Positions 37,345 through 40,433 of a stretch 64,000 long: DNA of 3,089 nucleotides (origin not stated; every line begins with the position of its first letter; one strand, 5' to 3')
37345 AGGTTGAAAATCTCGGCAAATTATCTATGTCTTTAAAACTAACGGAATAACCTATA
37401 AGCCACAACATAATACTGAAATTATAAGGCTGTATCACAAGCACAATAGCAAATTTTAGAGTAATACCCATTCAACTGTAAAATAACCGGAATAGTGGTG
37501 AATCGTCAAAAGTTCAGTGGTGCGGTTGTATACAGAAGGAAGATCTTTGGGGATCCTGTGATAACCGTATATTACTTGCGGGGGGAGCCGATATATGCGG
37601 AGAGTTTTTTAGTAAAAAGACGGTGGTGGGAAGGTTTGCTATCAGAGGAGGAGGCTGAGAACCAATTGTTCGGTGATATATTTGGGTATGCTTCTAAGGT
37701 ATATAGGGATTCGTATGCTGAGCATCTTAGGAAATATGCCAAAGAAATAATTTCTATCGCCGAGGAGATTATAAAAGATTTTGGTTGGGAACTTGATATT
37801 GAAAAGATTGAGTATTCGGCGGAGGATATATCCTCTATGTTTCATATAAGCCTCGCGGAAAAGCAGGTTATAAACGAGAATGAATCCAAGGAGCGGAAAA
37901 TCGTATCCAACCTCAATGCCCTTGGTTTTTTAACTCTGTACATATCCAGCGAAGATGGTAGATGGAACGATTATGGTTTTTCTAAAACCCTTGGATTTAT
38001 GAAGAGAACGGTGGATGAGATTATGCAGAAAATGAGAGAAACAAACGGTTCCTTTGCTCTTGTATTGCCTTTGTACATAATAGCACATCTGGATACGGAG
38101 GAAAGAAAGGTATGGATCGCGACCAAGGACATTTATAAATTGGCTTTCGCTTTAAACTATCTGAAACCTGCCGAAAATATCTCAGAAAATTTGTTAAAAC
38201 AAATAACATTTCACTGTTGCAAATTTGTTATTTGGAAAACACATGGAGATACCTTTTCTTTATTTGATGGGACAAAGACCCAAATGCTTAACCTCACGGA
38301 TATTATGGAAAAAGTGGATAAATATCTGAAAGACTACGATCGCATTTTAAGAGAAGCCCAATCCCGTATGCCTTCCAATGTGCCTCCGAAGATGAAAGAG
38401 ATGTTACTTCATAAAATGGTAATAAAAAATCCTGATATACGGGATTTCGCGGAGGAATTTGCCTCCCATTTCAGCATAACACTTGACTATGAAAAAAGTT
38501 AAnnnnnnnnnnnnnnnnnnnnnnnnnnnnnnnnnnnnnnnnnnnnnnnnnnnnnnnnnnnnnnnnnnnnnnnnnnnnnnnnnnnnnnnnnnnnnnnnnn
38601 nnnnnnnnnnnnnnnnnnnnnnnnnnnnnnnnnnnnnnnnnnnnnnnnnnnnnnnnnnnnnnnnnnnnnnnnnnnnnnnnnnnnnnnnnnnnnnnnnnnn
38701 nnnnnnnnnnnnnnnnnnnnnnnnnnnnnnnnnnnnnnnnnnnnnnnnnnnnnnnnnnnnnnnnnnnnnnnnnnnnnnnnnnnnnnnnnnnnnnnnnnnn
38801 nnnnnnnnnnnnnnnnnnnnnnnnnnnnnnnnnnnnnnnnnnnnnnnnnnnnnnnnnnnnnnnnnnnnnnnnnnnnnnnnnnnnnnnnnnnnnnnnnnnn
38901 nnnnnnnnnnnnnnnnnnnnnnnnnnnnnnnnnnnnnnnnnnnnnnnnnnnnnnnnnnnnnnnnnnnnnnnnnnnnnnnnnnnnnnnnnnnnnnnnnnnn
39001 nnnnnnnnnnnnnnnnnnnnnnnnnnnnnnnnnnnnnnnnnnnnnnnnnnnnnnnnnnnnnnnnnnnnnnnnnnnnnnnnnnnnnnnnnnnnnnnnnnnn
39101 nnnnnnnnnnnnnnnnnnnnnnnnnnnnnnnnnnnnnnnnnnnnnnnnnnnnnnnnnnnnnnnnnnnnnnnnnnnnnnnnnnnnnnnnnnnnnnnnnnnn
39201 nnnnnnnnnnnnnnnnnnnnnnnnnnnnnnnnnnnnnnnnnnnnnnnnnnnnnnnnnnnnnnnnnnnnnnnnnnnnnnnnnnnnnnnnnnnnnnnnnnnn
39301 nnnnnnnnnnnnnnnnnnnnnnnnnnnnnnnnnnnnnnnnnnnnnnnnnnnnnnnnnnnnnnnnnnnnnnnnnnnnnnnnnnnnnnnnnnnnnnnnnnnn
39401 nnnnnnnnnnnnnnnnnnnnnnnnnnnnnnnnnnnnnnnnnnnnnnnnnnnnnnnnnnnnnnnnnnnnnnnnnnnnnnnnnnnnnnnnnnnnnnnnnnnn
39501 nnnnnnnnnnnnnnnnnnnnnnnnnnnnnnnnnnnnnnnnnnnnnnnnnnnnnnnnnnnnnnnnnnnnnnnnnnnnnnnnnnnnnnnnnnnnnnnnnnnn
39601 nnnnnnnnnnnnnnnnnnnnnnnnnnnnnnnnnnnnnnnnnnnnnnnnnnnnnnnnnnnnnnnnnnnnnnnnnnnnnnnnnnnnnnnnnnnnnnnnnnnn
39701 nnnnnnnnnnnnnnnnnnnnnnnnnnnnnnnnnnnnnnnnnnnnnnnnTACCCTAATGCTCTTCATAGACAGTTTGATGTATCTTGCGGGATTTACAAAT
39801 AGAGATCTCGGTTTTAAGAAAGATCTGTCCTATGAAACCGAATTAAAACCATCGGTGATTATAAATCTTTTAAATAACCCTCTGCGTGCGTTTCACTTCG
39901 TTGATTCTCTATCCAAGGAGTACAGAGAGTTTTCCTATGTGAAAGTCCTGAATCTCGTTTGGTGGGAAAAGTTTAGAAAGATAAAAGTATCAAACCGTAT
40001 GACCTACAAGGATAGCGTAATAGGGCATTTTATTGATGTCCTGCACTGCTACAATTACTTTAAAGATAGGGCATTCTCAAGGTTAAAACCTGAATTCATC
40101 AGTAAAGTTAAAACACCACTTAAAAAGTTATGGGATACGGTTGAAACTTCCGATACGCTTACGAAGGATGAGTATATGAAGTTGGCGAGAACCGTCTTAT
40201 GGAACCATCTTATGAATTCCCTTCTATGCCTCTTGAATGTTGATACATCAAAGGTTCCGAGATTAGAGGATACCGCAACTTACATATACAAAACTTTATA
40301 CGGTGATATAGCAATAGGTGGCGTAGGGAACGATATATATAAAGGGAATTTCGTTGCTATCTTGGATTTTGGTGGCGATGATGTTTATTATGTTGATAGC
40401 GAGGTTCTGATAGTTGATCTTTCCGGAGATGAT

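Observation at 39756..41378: Twelve tandem ~26-residue repeats with invariant G-(D/N)-D-x-Y core; candidate novel beta-solenoid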

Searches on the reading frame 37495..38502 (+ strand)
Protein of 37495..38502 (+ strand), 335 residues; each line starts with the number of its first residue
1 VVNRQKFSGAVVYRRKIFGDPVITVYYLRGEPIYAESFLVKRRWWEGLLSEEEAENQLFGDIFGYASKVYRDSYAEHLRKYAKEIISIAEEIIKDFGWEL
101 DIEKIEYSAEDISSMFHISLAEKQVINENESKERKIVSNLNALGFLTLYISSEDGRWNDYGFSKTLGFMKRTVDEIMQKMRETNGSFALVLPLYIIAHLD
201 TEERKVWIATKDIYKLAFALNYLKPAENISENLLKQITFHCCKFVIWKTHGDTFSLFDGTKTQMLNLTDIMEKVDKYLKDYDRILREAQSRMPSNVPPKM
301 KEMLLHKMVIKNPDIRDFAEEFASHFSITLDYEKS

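Call 3: search_protein_families(library=pfam, proteins=[window:37495-38502:+], max_evalue=1)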
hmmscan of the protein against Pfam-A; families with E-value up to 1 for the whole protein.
window:37495-38502:+ (335 aa): 2 families
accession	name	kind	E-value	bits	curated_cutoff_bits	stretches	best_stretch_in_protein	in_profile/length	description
PF14607.12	GxDLY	-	0.0064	16.7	27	1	146-194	82-130/146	N-terminus of Esterase_SGNH_hydro-type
PF04108.17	ATG17_like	-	0.019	14.9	43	0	256-327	117-190/355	Autophagy protein ATG17-like domain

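Call 4: search_protein_families(library=ncbifam, proteins=[window:37495-38502:+], max_evalue=1)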
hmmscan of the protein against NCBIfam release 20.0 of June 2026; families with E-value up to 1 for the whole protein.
window:37495-38502:+ (335 aa): 0 families

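Call 64: search_protein_families(library=padloc, proteins=[window:37495-38502:+], max_evalue=0.01)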
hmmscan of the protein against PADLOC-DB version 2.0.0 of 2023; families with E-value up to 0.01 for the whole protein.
window:37495-38502:+ (335 aa): 0 families

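Call 65: search_protein_families(library=phrogs, proteins=[window:37495-38502:+], max_evalue=0.01)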
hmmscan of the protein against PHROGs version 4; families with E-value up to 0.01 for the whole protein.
window:37495-38502:+ (335 aa): 0 families
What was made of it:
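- Tried and rejected: PADLOC and PHROGs returned nothing (calls 64, 65).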

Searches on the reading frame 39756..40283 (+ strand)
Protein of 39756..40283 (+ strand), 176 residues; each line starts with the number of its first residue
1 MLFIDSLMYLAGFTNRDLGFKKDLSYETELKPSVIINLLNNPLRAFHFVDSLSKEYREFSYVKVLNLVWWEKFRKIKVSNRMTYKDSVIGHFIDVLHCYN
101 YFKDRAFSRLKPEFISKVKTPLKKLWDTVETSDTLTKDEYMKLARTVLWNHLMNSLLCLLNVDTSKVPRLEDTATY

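Call 59: predict_structure(alignment_id=A4)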
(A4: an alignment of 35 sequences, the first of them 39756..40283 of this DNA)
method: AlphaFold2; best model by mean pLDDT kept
length: 176 residues; sequences in the alignment: 35
mean_pLDDT: 82.1   pTM: 0.70
mean pLDDT of the five models: 82.1, 80.9, 79.4, 78.0, 75.9
residues with pLDDT >= 90: 46; 70-90: 103; 50-70: 25; < 50: 2
segments of 3 or more residues with pLDDT < 50: none
pLDDT, mean of each block of 10 residues (from residue 1): 81 80 70 84 84 83 82 84 71 90 96 92 79 79 92 93 74 51
secondary structure, 60 per line:
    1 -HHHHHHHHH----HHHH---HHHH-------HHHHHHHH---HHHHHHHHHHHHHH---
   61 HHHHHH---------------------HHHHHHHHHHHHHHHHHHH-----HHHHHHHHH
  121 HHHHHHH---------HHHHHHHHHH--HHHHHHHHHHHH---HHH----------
elements in order: H2-10 H15-18 H22-25 H33-40 H44-57 H61-66 H88-106 H112-127 H137-146 H149-160
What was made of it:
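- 39756..40271 (+): N-terminal all-helical domain (aa 1-172). It probably caps the N-terminal end of the solenoid. It starts at the family's conserved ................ motif, and P42 is invariant. Modelled alone it gives pLDDT 82 and pTM 0.70 (call 59).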

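Call 61: fold_search(model_id=the predicted structure, library=pdb)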
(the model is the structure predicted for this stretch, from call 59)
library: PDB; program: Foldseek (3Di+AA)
matches with E <= 10: 40; with E <= 0.001: 0
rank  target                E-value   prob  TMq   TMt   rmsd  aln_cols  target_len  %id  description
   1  7ogp_B                2.3e+00  0.04  0.13  0.12  13.4       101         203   13  Structure of the apo-state of the bacteriophage PhiKZ non-virion RNA polymerase - class including clamp (released 2021-07-07)
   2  7bgn_E                2.7e+00  0.06  0.15  0.14  12.3        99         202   16  Crystal structure of MtHISN2-AMP complex, a bifunctional enzyme from the histidine biosynthetic pathway (released 2021-05-19)
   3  7bxx_A                3.1e+00  0.04  0.13  0.09  20.1       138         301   12  Tetanus neurotoxin translocation domain -C467S (released 2021-02-17)
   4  1w33_B                3.9e+00  0.04  0.16  0.16  15.8       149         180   13  BbCRASP-1 from Borrelia Burgdorferi (released 2005-02-09)
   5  1uk5_MODEL_1_A        4.1e+00  0.04  0.12  0.19  18.2       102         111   10  Solution structure of the Murine BAG domain of Bcl2-associated athanogene 3 (released 2004-02-19)
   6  8at2_E                4.1e+00  0.02  0.13  0.07  16.4       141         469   13  Structure of the augmin TIII subcomplex (released 2022-09-28)
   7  9buk                  4.1e+00  0.02  0.11  0.03  33.8       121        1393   14  Outward-facing, ATP-bound Multidrug Resistance-associated Protein 2 (MRP2) (E1462Q) (released 2024-12-18)
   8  7bgn_C                4.4e+00  0.04  0.15  0.14  13.5       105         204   17  Crystal structure of MtHISN2-AMP complex, a bifunctional enzyme from the histidine biosynthetic pathway (released 2021-05-19)
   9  6rfq_P                4.9e+00  0.04  0.17  0.22  18.2       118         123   13  Cryo-EM structure of a respiratory complex I assembly intermediate with NDUFAF2 (released 2018-10-10)
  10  6y79_P                5.1e+00  0.04  0.15  0.21  18.7       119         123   12  Cryo-EM structure of a respiratory complex I F89A mutant (released 2020-10-28)
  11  1rkc_A                5.7e+00  0.02  0.13  0.10  15.7       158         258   11  Human vinculin head (1-258) in complex with talin's vinculin binding site 3 (residues 1944-1969) (released 2004-01-13)
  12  7p3x_S                6.1e+00  0.07  0.13  0.14   9.9        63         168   11  Homology model of the full-length AP-3 complex in a compact open conformation (released 2021-09-29)
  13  6tif_B                6.1e+00  0.03  0.13  0.24  12.8        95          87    9  ReoM- Listeria monocytogenes (released 2020-06-10)
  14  9imn_A                6.1e+00  0.02  0.14  0.09  14.5        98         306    9  Cryo-EM structure of a TEF30-associated intermediate PSII core dimer complex, type I, from Chlamydomonas reinhardtii (released 2025-05-14)
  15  8gym_O                6.4e+00  0.03  0.16  0.21  20.3       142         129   12  Cryo-EM structure of Tetrahymena thermophila respiratory mega-complex MC IV2+(I+III2+II)2 (released 2023-06-14)
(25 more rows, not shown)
